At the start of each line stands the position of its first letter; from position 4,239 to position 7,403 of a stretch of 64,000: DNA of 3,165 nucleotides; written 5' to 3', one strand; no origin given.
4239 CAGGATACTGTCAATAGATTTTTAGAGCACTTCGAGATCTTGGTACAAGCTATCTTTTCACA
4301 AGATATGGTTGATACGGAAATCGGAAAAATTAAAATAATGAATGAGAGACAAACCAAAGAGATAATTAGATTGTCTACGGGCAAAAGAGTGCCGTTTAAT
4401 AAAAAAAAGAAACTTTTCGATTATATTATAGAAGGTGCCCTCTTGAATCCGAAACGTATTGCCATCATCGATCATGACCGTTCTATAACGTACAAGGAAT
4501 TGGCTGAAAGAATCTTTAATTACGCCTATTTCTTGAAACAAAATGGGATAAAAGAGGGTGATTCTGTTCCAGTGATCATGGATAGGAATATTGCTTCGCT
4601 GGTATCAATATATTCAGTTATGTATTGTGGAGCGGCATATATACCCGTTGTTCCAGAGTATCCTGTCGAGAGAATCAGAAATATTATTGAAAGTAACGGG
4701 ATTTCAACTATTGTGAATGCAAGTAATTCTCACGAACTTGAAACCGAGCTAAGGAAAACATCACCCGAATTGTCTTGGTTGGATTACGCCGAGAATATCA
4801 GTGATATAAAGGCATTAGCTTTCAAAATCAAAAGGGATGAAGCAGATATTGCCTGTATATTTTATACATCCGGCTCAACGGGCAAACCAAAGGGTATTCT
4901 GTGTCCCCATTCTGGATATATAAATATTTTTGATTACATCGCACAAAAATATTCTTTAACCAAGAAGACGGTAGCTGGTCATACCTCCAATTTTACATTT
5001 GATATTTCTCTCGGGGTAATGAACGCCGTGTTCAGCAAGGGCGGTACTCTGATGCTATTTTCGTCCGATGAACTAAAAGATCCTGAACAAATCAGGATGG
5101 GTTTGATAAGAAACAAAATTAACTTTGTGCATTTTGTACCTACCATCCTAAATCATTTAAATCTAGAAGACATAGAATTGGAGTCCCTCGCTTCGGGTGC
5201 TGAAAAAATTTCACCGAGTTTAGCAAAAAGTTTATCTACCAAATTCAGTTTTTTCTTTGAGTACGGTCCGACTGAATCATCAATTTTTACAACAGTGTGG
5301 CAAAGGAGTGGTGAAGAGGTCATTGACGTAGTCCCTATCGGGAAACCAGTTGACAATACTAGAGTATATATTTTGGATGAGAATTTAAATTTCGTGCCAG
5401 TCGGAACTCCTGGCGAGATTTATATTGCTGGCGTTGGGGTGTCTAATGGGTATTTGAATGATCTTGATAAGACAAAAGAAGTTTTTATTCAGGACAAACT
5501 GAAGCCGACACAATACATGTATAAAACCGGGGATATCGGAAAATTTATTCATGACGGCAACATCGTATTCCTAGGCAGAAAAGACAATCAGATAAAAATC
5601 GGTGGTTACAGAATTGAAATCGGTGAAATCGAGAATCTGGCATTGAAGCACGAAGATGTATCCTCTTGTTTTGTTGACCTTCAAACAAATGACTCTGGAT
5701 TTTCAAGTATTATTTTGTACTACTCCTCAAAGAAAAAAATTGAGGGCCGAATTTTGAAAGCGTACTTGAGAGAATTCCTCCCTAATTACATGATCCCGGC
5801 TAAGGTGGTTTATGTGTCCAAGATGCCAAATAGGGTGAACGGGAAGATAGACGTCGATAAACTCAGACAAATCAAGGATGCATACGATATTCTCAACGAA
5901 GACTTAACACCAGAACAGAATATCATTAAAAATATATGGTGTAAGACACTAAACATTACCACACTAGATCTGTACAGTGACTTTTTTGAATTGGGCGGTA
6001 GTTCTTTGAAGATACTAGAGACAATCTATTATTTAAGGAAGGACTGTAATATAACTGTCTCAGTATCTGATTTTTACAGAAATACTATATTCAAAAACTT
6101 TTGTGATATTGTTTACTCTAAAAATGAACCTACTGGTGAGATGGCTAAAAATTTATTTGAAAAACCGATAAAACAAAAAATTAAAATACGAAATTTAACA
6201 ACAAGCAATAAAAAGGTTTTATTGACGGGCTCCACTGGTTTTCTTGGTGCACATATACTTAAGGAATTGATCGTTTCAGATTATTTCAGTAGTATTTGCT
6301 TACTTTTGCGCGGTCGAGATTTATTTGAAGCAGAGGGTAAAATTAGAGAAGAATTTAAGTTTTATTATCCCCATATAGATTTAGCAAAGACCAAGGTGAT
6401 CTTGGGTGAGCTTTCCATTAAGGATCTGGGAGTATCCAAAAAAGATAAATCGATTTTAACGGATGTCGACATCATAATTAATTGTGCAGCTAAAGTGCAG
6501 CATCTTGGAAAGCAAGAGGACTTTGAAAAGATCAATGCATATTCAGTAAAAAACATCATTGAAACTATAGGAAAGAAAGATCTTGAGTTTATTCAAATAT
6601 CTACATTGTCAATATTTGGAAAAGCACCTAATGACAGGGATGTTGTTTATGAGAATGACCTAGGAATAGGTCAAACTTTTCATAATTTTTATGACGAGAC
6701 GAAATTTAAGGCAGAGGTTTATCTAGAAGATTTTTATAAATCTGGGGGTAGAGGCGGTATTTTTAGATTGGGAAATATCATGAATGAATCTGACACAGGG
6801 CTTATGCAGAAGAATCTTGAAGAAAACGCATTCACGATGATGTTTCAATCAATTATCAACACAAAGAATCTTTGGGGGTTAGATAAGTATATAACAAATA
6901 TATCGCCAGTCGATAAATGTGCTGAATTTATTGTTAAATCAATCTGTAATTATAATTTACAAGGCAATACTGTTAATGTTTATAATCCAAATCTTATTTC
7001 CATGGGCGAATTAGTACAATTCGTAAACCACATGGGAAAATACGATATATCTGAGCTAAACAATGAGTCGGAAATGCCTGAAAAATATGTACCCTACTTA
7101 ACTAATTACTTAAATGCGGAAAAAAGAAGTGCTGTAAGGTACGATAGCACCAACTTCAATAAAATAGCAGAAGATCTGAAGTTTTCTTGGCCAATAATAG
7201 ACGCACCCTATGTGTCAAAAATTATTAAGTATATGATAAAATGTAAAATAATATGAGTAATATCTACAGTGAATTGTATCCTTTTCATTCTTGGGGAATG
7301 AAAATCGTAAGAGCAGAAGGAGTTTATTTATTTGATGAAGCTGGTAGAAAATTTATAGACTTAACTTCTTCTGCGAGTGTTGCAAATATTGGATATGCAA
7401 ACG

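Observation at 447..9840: Compact five-function NRPS operon (A(MT)-T-C-A-T-R + aminotransferase + Sfp PPTase + nucleotidyltransferase) in an apparently reduced genome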

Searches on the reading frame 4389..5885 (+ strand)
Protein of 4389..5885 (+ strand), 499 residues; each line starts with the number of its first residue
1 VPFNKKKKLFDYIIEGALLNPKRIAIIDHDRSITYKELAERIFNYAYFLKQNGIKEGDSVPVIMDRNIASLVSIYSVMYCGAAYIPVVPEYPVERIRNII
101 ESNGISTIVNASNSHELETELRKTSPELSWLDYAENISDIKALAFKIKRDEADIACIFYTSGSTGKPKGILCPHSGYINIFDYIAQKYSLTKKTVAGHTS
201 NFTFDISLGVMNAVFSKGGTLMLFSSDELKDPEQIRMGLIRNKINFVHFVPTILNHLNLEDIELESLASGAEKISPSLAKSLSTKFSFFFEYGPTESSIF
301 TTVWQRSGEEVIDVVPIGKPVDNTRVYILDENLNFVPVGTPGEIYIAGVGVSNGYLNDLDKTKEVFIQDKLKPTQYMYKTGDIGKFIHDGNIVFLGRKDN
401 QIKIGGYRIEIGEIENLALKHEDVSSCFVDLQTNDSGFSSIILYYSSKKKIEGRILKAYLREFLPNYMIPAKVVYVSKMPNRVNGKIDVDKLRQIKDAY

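Call 61: search_solved_structures(query=window:4389-5885:+, max_evalue=1e-40)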
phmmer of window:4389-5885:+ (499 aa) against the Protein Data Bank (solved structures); distinct sequences matched with E-value up to 1e-40: 50.
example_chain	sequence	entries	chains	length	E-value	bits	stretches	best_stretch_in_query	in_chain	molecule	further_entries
6mfy_A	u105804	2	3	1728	3.1e-145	488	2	10-491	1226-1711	Linear gramicidin synthase subunit A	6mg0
9be3_A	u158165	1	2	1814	3.7e-145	487.7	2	10-491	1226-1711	Linear gramicidin synthase subunit A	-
6mfz_A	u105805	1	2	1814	3.7e-145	487.7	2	10-491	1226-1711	Linear gramicidin synthase subunit A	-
9be4_A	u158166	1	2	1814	3.7e-145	487.7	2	10-491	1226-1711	Linear gramicidin synthase subunit A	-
9meh_A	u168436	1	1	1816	3.7e-145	487.7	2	10-491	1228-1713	Linear gramicidin synthase subunit A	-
8xjz_C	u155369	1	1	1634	1.9e-112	379.9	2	9-489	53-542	Peptide synthetase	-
9bfd_A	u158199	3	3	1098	6.9e-85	289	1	2-491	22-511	Tyrocidine synthase 1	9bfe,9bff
8hlk_A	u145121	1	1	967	2.5e-80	273.9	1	7-492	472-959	Microcystin synthetase B (Fragment)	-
1amu_A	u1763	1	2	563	2.3e-79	270.7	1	12-492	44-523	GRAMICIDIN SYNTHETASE 1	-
9bfd_B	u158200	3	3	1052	6.8e-72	246.1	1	18-489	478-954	Tyrocidine synthase 2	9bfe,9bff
5es6_A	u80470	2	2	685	1.7e-71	244.8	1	13-492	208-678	Linear gramicidin synthase subunit A | Linear gramicidin synthetase subunit A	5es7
5es5_A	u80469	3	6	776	2.3e-71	244.3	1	13-493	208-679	Linear gramicidin synthetase subunit A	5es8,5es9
6mfx_A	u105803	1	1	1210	3.2e-71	243.9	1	17-493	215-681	Linear gramicidin synthase subunit A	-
4d4g_A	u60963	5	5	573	6.2e-71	243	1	19-490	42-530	APNAA1 | APNA A1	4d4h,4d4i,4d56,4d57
6mfw_A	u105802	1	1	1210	6.8e-71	242.8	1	17-493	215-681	Linear gramicidin synthase subunit A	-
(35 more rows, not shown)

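Call 63: search_solved_structures(query=window:4389-5885:+, max_evalue=1e-100, show_alignments=2)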
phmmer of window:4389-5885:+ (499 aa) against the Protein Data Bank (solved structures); distinct sequences matched with E-value up to 1e-100: 6.
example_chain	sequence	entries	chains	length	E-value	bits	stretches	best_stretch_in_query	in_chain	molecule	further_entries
6mfy_A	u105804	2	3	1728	3.1e-145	488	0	10-491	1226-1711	Linear gramicidin synthase subunit A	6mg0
9be3_A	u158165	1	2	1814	3.7e-145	487.7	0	10-491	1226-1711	Linear gramicidin synthase subunit A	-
6mfz_A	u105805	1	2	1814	3.7e-145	487.7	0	10-491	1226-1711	Linear gramicidin synthase subunit A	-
9be4_A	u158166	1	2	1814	3.7e-145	487.7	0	10-491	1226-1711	Linear gramicidin synthase subunit A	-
9meh_A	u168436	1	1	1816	3.7e-145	487.7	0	10-491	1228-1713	Linear gramicidin synthase subunit A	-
8xjz_C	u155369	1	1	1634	1.9e-112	379.9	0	9-489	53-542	Peptide synthetase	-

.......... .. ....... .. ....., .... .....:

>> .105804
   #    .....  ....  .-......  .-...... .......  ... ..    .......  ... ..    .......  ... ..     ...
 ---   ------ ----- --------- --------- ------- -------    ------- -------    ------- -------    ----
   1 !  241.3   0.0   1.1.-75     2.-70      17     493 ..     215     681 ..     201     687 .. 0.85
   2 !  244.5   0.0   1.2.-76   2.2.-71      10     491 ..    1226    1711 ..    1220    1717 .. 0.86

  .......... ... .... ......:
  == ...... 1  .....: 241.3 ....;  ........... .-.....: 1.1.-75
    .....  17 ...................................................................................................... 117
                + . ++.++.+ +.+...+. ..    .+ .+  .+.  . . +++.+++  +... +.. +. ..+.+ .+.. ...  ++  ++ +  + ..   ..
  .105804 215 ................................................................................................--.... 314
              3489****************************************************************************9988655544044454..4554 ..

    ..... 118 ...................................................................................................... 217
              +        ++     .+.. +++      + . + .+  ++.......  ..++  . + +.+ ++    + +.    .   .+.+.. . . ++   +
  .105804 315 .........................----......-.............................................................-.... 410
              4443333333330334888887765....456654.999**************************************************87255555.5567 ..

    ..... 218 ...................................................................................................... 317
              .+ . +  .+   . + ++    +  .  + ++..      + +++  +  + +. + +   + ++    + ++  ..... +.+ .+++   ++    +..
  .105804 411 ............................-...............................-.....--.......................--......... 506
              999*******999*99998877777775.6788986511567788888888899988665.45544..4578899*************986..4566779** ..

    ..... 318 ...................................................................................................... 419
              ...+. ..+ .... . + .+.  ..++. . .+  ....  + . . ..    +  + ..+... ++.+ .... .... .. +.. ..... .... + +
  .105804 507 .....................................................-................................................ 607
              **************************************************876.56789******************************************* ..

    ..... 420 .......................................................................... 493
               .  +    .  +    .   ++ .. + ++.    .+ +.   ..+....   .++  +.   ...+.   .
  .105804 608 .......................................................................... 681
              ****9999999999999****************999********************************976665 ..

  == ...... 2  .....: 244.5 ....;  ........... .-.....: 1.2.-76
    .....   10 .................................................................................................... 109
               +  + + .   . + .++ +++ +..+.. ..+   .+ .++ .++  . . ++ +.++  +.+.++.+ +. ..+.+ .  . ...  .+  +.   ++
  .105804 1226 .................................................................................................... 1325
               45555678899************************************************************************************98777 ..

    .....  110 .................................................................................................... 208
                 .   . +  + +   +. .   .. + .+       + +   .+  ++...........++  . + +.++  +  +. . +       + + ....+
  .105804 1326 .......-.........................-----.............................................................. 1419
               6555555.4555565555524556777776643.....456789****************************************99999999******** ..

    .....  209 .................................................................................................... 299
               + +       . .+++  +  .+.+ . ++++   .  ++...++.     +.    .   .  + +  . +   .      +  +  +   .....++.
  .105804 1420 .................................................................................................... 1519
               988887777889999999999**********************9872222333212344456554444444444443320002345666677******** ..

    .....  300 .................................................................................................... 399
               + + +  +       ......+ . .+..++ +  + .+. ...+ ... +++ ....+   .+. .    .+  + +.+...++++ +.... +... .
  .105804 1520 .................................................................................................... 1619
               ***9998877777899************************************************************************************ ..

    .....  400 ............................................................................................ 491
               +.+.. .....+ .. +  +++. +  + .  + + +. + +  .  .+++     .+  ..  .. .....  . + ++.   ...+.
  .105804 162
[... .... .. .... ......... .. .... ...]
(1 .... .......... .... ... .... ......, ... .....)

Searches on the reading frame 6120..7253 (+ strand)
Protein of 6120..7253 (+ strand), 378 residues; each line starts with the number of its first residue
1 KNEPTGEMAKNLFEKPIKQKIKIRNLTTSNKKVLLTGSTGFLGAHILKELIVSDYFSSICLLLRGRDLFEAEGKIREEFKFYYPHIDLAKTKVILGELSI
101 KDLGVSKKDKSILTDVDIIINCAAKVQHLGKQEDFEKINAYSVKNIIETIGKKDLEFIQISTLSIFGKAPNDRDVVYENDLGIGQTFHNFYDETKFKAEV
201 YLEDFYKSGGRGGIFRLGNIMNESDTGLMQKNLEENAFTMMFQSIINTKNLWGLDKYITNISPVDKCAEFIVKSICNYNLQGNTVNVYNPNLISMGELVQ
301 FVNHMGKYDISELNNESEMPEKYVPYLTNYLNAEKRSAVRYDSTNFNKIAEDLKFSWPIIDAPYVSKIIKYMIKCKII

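Call 62: search_solved_structures(query=window:6120-7253:+, max_evalue=1e-10)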
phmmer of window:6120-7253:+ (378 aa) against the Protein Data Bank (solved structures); distinct sequences matched with E-value up to 1e-10: 5.
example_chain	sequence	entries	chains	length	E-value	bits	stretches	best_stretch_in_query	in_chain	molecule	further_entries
4f6c_A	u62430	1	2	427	4.7e-19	72.1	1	33-364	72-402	AusA reductase domain protein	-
4f6l_B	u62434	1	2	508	9.2e-19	71.2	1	33-364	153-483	AusA reductase domain protein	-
6vtj_A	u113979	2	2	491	3.8e-17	65.8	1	24-373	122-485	Non-ribosomal peptide synthetase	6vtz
8v1x_A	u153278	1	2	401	2.2e-12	50.2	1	27-314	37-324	Type I polyketide synthase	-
4u7w_A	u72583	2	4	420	8.1e-11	45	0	26-306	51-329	MxaA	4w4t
